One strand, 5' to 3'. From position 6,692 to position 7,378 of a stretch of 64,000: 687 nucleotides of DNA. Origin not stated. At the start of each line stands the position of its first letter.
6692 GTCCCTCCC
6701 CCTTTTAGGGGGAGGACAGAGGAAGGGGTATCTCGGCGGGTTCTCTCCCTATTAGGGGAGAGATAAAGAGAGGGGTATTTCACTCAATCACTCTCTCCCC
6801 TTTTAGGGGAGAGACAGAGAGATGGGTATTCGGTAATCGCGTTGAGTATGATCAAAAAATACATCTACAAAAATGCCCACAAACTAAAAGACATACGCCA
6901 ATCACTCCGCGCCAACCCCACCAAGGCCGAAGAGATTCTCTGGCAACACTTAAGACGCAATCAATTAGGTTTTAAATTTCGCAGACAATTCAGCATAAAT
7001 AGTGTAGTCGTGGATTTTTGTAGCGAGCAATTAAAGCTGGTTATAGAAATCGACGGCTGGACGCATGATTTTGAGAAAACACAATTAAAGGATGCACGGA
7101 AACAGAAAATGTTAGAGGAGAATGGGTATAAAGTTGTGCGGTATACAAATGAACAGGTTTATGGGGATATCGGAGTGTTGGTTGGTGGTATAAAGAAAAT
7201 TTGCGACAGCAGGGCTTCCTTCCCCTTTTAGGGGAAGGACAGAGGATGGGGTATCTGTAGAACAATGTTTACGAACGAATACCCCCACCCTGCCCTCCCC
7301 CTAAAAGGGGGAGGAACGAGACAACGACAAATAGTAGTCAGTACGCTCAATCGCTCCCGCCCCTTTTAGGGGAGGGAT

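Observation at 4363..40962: Family A hairpin-pair elements: 60-80 bp intergenic palindromes that donate false start codons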

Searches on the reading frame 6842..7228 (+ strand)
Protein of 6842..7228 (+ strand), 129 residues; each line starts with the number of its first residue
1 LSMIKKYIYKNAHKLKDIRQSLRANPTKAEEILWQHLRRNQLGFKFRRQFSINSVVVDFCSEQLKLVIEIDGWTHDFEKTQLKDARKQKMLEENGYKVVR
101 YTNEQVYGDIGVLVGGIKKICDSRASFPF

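Call 75: search_protein_families(library=pfam, proteins=[window:6842-7228:+], max_evalue=0.001)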
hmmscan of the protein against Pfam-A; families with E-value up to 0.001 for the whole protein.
window:6842-7228:+ (129 aa): 2 families
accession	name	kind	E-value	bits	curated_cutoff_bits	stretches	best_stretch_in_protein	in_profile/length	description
PF04480.18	DUF559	-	1.6e-29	102.4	20.6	1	14-120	2-107/109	Protein of unknown function (DUF559)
PF18741.7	MTES_1575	-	4.9e-07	30.2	38.2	1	41-108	11-83/96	REase_MTES_1575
